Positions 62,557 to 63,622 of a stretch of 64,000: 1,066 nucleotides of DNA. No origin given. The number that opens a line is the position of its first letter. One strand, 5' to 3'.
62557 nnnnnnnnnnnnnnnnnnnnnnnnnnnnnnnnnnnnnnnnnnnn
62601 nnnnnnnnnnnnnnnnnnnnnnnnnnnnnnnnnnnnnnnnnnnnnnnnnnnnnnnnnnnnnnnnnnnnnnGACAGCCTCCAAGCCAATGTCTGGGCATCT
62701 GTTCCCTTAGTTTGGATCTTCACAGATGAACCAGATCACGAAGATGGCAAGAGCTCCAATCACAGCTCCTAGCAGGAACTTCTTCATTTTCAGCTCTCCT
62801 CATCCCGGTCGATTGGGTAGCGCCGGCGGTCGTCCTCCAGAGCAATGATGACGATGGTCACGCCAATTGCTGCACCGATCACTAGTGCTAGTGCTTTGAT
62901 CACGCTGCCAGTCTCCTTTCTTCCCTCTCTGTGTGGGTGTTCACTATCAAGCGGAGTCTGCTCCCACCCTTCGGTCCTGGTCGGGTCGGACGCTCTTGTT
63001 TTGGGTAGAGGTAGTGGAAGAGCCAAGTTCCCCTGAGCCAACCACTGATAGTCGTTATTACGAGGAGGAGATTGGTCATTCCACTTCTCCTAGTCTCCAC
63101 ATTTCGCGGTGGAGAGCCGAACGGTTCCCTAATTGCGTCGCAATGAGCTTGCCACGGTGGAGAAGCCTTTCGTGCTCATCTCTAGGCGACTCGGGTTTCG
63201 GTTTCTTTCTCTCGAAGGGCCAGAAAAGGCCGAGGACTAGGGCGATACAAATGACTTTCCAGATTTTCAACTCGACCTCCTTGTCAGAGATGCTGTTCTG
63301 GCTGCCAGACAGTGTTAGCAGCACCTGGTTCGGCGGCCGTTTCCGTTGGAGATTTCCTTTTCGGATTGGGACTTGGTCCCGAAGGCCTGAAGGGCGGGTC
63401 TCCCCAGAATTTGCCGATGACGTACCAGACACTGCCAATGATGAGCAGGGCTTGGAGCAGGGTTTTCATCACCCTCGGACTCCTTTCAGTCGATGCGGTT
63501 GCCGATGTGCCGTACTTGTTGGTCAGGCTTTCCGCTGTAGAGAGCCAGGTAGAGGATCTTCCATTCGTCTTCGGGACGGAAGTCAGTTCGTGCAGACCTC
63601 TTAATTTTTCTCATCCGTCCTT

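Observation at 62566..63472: Array of five tandem, independently translated small single-TM peptides on the minus strand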

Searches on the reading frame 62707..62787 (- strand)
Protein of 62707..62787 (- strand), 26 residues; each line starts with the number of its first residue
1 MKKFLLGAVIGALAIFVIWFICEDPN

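Call 9: search_protein_families(library=pfam, max_evalue=1, proteins=[window:62707-62787:-])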
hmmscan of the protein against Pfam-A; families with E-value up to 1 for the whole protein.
window:62707-62787:- (26 aa): 2 families
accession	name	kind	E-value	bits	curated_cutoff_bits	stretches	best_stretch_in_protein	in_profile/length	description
PF08139.17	LPAM_1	-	0.18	12.7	20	1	1-10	1-10/18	Prokaryotic membrane lipoprotein lipid attachment site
PF07225.17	NDUF_B4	-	0.27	11.6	21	1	2-23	81-102/124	NADH-ubiquinone oxidoreductase B15 subunit (NDUFB4)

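Call 21: search_protein_families(library=phrogs, max_evalue=0.1, proteins=[window:62707-62787:-])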
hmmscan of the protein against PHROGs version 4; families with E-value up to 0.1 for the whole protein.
window:62707-62787:- (26 aa): 1 family
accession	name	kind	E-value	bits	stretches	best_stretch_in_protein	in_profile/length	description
phrog_17929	-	unknown function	0.063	14.4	1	3-21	43-60/66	-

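Call 22: search_protein_families(library=ncbifam, max_evalue=0.1, proteins=[window:62707-62787:-])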
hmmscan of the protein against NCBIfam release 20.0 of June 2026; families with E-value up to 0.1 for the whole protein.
window:62707-62787:- (26 aa): 0 families

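Call 63: search_protein_families(library=padloc, max_evalue=0.1, proteins=[window:62707-62787:-])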
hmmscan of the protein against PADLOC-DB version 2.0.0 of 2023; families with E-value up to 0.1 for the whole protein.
window:62707-62787:- (26 aa): 0 families

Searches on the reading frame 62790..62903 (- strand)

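Call 9: search_protein_families(library=pfam, max_evalue=1, proteins=[window:62790-62903:-])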
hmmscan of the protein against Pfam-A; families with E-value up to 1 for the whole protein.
window:62790-62903:- (37 aa): 0 families

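Call 21: search_protein_families(library=phrogs, max_evalue=0.1, proteins=[window:62790-62903:-])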
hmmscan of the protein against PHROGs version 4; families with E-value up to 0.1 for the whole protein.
window:62790-62903:- (37 aa): 1 family
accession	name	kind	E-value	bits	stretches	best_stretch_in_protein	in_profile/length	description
phrog_34161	-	unknown function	0.0017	19.6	1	1-34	3-36/59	-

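Call 22: search_protein_families(library=ncbifam, max_evalue=0.1, proteins=[window:62790-62903:-])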
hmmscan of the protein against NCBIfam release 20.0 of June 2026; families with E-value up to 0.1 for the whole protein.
window:62790-62903:- (37 aa): 0 families

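Call 63: search_protein_families(library=padloc, max_evalue=0.1, proteins=[window:62790-62903:-])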
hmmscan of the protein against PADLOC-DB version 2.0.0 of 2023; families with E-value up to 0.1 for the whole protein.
window:62790-62903:- (37 aa): 0 families

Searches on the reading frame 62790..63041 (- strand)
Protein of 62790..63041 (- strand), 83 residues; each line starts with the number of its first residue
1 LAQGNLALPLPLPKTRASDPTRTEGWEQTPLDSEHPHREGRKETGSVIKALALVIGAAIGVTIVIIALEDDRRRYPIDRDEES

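Call 43: list_cluster_members(proteins=[window:62793-63041:-, window:62537-62698:-, window:62434-62658:+, window:62845-63033:+, window:62726-62845:+, window:62723-62845:-, window:63079-63438:-, window:62950-63045:-, window:62848-63033:+, window:62585-62707:+])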
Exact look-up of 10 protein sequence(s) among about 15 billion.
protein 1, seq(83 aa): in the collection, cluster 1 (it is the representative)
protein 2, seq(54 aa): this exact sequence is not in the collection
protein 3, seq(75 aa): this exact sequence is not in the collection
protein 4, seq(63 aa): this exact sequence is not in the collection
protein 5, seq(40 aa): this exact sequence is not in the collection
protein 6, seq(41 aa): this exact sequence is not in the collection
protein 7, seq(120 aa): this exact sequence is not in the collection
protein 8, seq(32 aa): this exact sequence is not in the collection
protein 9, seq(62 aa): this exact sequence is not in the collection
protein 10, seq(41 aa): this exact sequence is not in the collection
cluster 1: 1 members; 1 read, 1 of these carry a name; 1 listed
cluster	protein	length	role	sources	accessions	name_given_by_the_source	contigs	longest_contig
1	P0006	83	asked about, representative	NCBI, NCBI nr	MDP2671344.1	MAG: hypothetical protein Q8P13_02665 [bacterium] | hypothetical protein [bacterium]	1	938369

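Call 83: search_protein_families(library=pfam, max_evalue=1, proteins=[window:62790-63041:-])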
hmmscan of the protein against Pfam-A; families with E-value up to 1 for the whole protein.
window:62790-63041:- (83 aa): 0 families

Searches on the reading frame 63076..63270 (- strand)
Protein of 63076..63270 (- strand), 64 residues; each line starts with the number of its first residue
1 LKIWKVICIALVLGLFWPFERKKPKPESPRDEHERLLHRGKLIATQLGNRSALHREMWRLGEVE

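Call 9: search_protein_families(library=pfam, max_evalue=1, proteins=[window:63076-63270:-])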
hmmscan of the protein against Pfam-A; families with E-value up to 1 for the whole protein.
window:63076-63270:- (64 aa): 1 family
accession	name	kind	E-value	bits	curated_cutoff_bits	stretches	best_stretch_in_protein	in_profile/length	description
PF20462.4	DUF6715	-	0.19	11.7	27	1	3-31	9-37/192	Domain of unknown function (DUF6715)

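Call 21: search_protein_families(library=phrogs, max_evalue=0.1, proteins=[window:63076-63270:-])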
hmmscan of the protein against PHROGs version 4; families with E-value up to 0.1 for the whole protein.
window:63076-63270:- (64 aa): 0 families

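Call 22: search_protein_families(library=ncbifam, max_evalue=0.1, proteins=[window:63076-63270:-])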
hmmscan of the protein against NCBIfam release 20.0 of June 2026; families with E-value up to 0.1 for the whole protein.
window:63076-63270:- (64 aa): 0 families

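Call 29: find_related_loci(query=window:63079-63270:-, collection=viral_contigs, flank=3000)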
Query seq(64 aa) (64 aa) in viral_contigs; peptide patterns used: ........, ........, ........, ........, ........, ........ (x = any residue, [..] = any of these).
25 stretches matched a pattern, but none encodes a relative of the query by tblastn (E <= 1e-3).

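Call 38: search_protein_representatives(protein=window:63076-63270:-)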
Query: 64 residues. Proteins with E-value up to 0.001 (for the whole library): 1; up to 1e-10: 0; up to 1e-30: 0. The best 1 are listed.
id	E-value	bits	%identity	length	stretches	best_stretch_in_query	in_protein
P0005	3.2e-07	46.5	32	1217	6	9-55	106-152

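Call 63: search_protein_families(library=padloc, max_evalue=0.1, proteins=[window:63076-63270:-])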
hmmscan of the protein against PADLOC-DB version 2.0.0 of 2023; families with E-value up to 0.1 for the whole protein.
window:63076-63270:- (64 aa): 0 families

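Call 89: predict_structure(protein=window:63076-63270:-)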
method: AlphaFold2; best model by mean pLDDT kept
length: 64 residues; sequences in the alignment: 1
mean_pLDDT: 78.2   pTM: 0.32
mean pLDDT of the five models: 78.2, 75.8, 72.4, 66.0, 65.4
residues with pLDDT >= 90: 3; 70-90: 43; 50-70: 18; < 50: 0
segments of 3 or more residues with pLDDT < 50: none
pLDDT, mean of each block of 10 residues (from residue 1): 81 72 61 84 87 86 72
secondary structure, 60 per line:
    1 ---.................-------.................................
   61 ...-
elements in order: H4-20 H28-63

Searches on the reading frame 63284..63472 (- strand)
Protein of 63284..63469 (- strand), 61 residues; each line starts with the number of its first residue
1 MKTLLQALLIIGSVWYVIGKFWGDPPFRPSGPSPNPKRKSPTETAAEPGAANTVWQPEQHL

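Call 9: search_protein_families(library=pfam, max_evalue=1, proteins=[window:63284-63469:-])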
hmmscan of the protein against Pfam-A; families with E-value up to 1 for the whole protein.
window:63284-63469:- (61 aa): 0 families

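Call 20: list_cluster_members(proteins=[window:63287-63472:-, window:63287-63469:-, window:63079-63270:-, window:62903-63079:-, window:62903-63100:-, window:62793-62903:-, window:62710-62787:-, window:62569-62670:-, window:62569-62682:-, window:62933-63601:+])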
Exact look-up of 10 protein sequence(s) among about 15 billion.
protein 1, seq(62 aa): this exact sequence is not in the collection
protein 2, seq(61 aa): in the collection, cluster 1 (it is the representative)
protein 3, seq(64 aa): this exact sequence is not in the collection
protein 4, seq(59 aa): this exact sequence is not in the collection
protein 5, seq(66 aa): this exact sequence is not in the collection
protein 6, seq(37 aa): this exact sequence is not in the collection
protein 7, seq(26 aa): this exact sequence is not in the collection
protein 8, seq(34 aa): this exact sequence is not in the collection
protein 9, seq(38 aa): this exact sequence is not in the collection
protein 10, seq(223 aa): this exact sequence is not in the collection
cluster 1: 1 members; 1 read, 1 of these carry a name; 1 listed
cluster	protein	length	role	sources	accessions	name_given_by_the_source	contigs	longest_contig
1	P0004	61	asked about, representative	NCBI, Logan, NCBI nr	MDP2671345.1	MAG: hypothetical protein Q8P13_02670 [bacterium] | hypothetical protein [bacterium]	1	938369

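Call 21: search_protein_families(library=phrogs, max_evalue=0.1, proteins=[window:63284-63469:-])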
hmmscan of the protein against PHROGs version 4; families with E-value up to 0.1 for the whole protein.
window:63284-63469:- (61 aa): 0 families

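Call 22: search_protein_families(library=ncbifam, max_evalue=0.1, proteins=[window:63284-63469:-])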
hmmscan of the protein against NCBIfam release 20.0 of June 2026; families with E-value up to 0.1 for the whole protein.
window:63284-63469:- (61 aa): 0 families

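Call 32: find_homologous_proteins(query=window:63284-63469:-, max_evalue=10)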
Query window:63284-63469:- (61 aa): 1 proteins with E <= 10 among 1 candidates.
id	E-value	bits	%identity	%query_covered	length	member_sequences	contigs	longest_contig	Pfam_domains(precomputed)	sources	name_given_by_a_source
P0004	2.3e-35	137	100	100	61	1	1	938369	-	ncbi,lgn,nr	ncbi:MAG: hypothetical protein Q8P13_02670 [bacterium]|nr:hypothetical protein [bacterium]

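Call 63: search_protein_families(library=padloc, max_evalue=0.1, proteins=[window:63284-63469:-])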
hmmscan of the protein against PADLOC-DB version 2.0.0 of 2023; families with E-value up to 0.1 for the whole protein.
window:63284-63469:- (61 aa): 0 families
